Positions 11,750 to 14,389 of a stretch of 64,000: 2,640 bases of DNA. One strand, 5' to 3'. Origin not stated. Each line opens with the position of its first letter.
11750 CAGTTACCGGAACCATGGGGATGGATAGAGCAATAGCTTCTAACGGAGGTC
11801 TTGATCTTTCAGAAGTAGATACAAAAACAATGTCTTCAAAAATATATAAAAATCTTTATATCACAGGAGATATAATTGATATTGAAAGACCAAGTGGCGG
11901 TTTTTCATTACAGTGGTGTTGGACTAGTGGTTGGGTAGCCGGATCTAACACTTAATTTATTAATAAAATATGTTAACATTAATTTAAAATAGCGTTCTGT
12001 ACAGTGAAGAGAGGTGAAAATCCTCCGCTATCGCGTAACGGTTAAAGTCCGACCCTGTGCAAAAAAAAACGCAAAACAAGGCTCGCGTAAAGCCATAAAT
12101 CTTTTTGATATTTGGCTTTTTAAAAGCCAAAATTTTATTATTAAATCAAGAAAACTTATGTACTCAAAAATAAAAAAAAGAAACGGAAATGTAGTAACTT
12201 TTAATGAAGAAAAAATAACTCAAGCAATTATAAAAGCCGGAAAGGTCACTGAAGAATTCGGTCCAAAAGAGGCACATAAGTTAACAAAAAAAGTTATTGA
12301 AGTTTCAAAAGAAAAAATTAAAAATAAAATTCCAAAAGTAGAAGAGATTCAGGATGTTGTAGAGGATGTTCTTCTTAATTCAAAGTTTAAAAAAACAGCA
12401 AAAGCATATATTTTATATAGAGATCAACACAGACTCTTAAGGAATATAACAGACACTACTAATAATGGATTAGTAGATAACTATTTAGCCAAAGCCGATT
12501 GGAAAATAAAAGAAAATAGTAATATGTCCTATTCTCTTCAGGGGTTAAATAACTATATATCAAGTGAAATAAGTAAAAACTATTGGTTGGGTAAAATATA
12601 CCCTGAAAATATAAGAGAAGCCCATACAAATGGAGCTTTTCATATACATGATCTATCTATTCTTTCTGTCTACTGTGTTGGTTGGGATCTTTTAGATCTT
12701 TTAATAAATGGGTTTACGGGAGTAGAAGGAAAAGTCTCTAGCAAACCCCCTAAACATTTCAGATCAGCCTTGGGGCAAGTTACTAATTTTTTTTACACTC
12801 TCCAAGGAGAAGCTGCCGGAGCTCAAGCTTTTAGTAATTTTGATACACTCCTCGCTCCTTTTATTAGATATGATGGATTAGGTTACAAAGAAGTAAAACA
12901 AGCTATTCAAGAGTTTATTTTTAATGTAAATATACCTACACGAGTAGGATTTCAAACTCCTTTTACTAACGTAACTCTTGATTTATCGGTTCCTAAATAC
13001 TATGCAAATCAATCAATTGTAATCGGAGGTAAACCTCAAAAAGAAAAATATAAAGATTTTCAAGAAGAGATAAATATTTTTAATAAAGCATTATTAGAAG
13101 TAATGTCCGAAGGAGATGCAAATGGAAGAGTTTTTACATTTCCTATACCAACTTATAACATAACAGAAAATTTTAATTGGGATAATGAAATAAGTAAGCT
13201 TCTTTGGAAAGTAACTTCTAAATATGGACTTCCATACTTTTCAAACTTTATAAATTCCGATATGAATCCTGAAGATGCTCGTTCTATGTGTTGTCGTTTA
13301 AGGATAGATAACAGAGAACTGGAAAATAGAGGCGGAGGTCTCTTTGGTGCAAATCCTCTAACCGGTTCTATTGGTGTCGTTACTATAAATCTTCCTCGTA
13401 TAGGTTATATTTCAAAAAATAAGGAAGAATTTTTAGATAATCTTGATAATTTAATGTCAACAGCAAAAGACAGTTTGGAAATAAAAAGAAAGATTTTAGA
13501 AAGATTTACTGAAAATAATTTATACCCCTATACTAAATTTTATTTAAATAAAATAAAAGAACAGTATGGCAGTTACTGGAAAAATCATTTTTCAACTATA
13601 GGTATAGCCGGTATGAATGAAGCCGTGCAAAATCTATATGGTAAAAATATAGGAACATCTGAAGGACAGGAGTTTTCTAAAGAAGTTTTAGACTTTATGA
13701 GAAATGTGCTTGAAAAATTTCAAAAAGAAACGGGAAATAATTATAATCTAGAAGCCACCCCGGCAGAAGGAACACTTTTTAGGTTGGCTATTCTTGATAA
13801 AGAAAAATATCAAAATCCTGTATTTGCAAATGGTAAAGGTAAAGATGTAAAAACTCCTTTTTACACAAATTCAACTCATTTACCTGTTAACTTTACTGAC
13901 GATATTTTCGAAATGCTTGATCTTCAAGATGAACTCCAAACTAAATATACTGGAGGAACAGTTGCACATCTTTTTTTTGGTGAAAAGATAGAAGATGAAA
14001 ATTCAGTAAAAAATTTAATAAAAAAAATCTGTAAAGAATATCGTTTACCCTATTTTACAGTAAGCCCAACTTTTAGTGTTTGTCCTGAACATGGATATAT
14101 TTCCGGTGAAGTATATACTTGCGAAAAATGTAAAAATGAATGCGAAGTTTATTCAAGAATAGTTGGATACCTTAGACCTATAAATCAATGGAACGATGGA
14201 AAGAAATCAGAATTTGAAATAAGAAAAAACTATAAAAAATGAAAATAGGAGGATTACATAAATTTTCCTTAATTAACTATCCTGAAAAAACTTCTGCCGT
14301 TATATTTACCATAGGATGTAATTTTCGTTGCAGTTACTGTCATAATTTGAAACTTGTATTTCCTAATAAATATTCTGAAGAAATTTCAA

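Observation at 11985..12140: Candidate cobalamin-riboswitch-like leader upstream of nrdDG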

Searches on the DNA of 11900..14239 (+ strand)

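Call 4: search_rna_families(source=window, start=11900, end=12250, threshold=evalue, max_evalue=10, show_alignments=6)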
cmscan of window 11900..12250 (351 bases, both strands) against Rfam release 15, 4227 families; matches with E-value up to 10: 5.
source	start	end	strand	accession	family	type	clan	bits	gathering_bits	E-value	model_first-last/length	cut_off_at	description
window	11994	12065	+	RF01689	AdoCbl-II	Cis-reg; riboswitch;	CL00101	36.2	36.5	3.9e-07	1-81/81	no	AdoCbl-II (Cobalamin/B12) riboswitch aptamer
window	12099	12155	-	RF04239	mir-4679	Gene; miRNA;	-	14.9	88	5.5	1-75/75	no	mir-4679 microRNA precursor family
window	12037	12129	-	RF00396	SNORA13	Gene; snRNA; snoRNA; HACA-box;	CL00028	13.6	53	9.4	1-134/134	no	Small nucleolar RNA SNORA13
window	12109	12152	+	RF00032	Histone3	Cis-reg;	-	12.7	34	2.4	1-46/46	no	Histone 3' UTR stem-loop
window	12090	12131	+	RF00066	U7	Gene; snRNA;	-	12.6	34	3.3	1-62/62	no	U7 small nuclear RNA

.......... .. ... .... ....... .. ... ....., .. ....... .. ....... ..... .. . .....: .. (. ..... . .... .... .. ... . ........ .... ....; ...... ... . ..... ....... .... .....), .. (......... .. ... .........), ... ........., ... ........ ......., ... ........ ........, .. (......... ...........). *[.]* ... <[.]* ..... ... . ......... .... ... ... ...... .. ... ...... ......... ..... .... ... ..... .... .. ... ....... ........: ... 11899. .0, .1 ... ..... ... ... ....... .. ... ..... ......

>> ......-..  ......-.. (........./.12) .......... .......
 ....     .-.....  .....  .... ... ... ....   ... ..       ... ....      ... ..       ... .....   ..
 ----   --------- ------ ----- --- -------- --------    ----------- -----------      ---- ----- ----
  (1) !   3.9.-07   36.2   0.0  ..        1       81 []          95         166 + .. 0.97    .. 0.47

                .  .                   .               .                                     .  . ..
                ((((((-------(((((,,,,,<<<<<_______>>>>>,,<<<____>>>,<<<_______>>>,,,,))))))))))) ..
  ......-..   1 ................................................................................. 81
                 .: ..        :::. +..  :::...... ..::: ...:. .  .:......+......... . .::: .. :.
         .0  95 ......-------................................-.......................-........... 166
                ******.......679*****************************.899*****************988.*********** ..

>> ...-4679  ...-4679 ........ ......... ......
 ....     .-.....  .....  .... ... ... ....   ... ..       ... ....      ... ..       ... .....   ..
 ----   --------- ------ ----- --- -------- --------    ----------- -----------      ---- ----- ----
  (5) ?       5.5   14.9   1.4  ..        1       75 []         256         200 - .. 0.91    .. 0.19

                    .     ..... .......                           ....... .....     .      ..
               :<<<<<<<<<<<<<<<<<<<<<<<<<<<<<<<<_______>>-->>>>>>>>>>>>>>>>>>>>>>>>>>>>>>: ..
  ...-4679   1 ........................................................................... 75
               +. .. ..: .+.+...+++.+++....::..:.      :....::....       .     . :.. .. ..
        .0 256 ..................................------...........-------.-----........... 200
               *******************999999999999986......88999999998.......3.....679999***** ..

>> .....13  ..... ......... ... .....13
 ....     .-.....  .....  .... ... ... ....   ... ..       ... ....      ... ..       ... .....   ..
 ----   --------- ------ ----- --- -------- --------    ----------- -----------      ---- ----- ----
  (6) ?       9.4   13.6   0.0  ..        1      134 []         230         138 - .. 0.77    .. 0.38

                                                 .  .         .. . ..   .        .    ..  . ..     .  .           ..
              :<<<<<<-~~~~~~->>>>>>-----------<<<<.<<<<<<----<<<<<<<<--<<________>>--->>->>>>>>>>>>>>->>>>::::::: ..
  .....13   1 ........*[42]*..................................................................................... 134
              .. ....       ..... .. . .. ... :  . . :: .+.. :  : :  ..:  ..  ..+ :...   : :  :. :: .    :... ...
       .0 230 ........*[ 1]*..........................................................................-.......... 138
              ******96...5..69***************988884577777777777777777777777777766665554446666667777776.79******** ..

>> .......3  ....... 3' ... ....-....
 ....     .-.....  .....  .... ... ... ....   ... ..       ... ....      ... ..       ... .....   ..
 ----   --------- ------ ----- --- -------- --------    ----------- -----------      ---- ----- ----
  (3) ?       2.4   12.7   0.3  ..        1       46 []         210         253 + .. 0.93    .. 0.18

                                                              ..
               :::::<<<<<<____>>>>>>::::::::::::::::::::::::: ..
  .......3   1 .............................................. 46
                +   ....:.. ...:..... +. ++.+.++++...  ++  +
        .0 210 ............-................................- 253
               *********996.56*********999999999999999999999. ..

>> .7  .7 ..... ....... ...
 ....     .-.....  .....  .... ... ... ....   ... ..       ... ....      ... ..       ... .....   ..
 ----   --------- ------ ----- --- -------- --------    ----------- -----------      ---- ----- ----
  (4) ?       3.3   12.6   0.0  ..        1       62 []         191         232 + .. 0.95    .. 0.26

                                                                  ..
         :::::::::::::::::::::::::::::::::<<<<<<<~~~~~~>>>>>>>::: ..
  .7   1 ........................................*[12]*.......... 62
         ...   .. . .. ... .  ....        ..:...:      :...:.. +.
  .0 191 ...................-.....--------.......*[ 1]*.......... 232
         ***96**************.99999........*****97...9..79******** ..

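Call 22: build_rna_model(alignment_id=A3, structure=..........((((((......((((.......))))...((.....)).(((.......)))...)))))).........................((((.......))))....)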
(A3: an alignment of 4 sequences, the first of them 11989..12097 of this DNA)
Model R1 built from alignment A3 (4 sequences, 116 columns); structure: as given.
model positions 116; base pairs 19; branch points 3; effective number of sequences 1.39; information 0.59 bits per position. Calibrated on 0.2 Mb of random sequence (short: E-values are rough).
structure used (alignment columns):
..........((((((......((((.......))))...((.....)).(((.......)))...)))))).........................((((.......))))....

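Call 24: search_with_rna_model(model_id=R1, sources=[window, L001, L002, L003, L004, L005, L006, L007, L008, L009, L010, L011, L012, L013, L014, L015, L016, L017, L018, L019, L020, L021, L022, L023, L024, L025, L026, L027, L028, L029, L030, L031, L032, L033, L034, L035, L036, L037, L038, L039, L040, L041, L042, L043, L044, L045, L046, L047, L048, L049, L050, L051, L052, L053, L054, L055, L056, L057, L058, L059, L060, L061, L062, L063, L064, L065, L066, L067, L068, L069, L070, L071, L072, L073, L074, L075, L076, L077, L078, L079, L080], max_evalue=1)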
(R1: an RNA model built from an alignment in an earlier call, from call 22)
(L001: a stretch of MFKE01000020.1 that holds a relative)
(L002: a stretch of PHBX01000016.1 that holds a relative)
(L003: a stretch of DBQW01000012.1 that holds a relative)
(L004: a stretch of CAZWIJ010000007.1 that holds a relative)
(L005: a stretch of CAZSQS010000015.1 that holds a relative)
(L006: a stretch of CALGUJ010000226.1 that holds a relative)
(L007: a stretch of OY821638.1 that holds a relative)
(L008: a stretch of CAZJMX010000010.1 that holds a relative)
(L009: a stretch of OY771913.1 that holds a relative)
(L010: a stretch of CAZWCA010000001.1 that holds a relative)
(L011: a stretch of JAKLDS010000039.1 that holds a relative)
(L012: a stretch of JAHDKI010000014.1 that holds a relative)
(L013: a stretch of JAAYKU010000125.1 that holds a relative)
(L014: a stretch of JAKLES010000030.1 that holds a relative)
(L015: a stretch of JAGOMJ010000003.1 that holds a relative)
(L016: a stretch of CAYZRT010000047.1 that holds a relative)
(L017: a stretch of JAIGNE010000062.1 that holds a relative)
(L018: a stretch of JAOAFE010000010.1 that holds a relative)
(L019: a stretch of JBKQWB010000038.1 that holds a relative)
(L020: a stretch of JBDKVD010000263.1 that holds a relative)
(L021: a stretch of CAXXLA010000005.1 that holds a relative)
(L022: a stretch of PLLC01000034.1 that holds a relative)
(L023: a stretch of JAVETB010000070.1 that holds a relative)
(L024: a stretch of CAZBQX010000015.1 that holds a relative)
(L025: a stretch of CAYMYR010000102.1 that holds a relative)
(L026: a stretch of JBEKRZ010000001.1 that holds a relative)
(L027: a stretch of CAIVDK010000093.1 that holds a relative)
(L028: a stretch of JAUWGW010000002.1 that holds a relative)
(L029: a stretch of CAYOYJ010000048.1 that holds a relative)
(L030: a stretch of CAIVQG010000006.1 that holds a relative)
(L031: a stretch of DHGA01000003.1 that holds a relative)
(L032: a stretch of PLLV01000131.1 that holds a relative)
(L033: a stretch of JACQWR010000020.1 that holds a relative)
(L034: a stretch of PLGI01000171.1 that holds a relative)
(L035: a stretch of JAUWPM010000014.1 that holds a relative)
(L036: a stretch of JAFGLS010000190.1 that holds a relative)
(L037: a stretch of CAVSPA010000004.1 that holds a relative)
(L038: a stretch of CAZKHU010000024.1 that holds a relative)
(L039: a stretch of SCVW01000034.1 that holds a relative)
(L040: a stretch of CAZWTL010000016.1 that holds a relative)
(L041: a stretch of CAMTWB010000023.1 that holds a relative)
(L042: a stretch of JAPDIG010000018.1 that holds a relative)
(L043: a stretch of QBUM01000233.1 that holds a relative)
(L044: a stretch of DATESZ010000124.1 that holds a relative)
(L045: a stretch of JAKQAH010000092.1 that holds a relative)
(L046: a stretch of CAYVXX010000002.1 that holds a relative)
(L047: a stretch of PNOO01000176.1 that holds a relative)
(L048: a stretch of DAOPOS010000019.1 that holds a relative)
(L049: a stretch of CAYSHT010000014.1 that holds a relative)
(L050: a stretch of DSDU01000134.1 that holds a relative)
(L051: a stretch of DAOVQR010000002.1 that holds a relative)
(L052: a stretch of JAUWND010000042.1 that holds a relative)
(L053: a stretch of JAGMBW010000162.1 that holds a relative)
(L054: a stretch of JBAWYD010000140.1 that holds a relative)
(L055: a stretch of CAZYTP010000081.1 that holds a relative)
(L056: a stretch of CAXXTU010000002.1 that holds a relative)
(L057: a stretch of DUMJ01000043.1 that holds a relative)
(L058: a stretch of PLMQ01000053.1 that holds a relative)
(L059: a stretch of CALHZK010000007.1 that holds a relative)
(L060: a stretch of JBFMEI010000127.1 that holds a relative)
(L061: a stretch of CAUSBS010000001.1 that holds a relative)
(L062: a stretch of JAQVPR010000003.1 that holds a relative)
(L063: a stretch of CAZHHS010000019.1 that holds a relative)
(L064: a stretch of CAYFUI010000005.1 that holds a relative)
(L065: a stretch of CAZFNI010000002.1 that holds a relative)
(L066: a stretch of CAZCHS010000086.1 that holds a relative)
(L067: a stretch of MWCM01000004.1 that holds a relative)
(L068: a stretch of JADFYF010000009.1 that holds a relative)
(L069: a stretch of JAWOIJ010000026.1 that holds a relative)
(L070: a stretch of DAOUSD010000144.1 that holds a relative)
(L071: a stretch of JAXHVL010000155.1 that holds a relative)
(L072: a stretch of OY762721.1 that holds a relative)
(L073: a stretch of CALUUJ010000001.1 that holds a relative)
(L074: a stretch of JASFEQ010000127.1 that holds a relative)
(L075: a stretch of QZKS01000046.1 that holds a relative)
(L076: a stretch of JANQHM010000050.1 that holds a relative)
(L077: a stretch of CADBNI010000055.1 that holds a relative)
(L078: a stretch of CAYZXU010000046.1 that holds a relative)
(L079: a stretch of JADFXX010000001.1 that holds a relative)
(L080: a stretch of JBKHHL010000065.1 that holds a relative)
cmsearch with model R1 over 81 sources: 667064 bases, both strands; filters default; matches with E-value up to 1: 6.
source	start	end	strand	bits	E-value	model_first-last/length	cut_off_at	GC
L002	2816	2931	+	131.1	5.6e-30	1-116/116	no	0.5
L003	2795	2907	+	124.7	2.3e-28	1-116/116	no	0.51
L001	2813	2927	+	123.7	4e-28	1-116/116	no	0.45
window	11989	12098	+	119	6.2e-27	1-116/116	no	0.45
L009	2841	2943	+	78.2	1.1e-16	1-116/116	no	0.48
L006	2829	2940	+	75.2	6.2e-16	1-116/116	no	0.57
